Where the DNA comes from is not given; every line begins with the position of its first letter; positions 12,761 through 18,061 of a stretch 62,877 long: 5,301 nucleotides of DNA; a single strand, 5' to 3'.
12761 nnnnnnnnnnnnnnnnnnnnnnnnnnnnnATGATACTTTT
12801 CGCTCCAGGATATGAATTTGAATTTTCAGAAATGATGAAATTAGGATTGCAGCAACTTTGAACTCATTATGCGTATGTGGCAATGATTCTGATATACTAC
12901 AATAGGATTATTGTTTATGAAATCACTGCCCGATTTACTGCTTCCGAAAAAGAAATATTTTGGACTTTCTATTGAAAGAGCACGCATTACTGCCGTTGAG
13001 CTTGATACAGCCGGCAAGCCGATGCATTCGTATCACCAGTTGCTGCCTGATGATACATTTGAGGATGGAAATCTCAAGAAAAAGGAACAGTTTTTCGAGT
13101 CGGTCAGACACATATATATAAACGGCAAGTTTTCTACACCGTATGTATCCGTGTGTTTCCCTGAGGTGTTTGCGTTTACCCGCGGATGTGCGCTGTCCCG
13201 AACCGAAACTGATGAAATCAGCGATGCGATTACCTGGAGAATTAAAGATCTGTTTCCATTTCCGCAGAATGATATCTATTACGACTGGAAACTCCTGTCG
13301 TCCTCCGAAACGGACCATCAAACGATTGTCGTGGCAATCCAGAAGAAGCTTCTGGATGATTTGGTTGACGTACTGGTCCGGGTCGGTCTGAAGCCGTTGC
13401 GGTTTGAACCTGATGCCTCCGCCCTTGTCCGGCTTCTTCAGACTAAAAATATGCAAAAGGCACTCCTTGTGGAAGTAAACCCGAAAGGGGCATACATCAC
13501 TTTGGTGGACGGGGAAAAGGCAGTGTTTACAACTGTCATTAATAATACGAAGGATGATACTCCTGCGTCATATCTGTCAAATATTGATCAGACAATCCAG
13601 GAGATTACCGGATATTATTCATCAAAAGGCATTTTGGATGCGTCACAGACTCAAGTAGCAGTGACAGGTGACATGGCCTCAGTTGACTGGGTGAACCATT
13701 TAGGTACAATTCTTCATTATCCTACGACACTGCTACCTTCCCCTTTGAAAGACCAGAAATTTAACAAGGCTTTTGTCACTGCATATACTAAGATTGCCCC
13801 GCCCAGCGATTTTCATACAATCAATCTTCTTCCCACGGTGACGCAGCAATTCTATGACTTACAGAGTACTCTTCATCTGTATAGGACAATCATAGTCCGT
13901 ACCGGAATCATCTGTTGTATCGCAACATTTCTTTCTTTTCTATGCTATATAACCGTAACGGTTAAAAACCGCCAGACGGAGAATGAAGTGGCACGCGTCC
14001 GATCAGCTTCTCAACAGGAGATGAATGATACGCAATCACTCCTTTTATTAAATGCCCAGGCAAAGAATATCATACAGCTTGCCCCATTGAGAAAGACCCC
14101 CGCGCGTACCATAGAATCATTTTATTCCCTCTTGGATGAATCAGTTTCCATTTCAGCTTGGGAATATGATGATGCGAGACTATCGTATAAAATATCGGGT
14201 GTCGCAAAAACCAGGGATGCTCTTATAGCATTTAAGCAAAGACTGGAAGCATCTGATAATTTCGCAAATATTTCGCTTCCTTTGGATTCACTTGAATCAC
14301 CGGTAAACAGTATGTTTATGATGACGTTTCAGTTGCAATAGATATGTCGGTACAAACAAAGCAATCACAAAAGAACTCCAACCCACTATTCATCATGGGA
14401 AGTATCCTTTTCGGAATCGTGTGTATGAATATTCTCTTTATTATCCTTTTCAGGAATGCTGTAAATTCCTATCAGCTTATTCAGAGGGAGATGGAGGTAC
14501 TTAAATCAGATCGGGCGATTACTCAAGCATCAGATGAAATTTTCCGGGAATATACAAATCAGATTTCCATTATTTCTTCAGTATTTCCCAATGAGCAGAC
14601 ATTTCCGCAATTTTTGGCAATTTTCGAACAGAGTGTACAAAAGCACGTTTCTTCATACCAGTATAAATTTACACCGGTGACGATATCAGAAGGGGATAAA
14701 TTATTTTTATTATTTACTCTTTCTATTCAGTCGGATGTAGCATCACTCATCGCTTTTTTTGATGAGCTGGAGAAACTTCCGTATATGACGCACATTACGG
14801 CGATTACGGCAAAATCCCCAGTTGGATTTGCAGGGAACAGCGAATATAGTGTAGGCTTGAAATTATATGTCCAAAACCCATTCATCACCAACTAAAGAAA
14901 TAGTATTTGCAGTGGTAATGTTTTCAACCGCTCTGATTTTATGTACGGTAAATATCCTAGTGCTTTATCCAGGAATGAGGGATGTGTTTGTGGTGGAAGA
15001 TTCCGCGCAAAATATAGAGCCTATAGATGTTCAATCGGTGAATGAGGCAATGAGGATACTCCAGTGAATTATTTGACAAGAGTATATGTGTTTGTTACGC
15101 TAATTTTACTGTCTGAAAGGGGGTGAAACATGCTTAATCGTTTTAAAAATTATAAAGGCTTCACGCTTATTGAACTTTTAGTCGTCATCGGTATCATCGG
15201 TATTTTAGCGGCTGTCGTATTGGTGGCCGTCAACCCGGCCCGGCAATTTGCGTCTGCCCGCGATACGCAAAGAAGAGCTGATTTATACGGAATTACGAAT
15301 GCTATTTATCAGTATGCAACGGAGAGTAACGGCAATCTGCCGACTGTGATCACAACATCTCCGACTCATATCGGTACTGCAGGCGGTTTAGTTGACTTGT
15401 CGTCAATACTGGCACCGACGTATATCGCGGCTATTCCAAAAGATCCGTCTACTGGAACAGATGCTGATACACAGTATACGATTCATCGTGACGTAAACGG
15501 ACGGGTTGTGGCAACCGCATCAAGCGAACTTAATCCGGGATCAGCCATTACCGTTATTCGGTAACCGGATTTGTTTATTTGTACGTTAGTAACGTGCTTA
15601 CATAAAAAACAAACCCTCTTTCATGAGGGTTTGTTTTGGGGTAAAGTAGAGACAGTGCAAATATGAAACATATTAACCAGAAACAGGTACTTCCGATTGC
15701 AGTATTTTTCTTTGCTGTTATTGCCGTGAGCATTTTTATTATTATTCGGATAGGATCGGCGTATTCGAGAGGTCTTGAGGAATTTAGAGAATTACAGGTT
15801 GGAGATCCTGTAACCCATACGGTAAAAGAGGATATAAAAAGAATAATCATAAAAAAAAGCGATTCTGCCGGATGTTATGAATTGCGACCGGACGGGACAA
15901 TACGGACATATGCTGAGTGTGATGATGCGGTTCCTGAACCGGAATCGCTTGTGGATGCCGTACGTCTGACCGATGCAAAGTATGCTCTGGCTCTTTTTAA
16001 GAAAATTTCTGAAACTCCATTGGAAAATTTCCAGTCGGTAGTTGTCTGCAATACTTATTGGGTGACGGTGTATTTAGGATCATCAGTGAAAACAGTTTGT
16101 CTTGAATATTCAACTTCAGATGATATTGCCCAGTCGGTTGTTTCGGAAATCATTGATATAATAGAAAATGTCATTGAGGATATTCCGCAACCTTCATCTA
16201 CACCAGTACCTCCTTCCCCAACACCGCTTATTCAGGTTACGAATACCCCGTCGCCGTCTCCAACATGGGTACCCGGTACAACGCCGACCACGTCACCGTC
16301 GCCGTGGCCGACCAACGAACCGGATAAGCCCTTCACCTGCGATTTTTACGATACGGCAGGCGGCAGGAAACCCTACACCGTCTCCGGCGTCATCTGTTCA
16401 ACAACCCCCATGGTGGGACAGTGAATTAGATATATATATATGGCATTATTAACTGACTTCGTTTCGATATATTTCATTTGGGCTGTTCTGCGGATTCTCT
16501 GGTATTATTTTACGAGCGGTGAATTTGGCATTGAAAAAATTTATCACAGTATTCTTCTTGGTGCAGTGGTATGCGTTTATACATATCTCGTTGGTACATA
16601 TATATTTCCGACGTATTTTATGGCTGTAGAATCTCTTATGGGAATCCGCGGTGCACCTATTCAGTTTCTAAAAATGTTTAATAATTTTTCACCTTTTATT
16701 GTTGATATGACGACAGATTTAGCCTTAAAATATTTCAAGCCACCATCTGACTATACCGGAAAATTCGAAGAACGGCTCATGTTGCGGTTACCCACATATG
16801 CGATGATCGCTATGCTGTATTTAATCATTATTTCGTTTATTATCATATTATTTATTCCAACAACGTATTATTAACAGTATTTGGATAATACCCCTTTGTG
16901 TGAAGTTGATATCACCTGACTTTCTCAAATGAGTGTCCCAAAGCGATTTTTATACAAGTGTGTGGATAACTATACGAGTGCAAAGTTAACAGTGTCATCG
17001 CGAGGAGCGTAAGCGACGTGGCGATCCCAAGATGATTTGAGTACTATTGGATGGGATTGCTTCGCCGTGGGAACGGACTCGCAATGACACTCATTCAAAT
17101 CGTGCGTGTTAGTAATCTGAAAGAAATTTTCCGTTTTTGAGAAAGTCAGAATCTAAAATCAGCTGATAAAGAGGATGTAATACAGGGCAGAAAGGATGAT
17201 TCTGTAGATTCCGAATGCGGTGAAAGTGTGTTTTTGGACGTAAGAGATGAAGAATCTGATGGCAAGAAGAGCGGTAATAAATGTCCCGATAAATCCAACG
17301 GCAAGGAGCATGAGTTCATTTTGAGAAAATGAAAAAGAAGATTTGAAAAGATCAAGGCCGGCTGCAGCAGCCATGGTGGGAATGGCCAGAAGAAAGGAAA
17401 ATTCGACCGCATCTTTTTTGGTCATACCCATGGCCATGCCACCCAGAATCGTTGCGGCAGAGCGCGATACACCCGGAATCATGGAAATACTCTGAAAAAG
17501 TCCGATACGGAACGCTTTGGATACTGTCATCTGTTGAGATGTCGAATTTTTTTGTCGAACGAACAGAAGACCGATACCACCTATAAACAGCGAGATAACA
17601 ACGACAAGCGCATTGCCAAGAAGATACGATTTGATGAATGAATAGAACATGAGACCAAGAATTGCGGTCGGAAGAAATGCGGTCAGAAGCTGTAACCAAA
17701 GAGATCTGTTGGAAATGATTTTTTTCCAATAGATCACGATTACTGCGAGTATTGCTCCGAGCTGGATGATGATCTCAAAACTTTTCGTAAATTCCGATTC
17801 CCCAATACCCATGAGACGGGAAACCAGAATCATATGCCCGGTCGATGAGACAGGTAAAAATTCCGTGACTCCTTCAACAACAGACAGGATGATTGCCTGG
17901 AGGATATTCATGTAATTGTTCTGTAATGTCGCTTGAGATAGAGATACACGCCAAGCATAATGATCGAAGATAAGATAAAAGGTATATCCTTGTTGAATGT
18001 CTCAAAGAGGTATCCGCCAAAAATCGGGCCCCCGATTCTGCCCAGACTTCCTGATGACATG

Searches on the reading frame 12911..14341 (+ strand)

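Call 18: search_protein_families(library=pfam, proteins=[window:12911-14341:+], max_evalue=0.00001)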
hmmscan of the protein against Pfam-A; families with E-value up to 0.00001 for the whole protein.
window:12911-14341:+ (476 aa): 1 family
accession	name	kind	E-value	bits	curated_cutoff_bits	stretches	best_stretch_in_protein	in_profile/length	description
PF11104.14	PilM_2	-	1.2e-06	28.2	27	1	21-165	4-155/340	Type IV pilus assembly protein PilM;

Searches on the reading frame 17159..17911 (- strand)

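Call 18: search_protein_families(library=pfam, proteins=[window:17159-17911:-], max_evalue=0.00001)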
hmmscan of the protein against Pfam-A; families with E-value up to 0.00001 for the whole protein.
window:17159-17911:- (250 aa): 1 family
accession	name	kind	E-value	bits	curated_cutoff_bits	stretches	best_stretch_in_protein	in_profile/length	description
PF02673.24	BacA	-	2e-73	247.7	33.4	1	6-242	1-256/257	Bacitracin resistance protein BacA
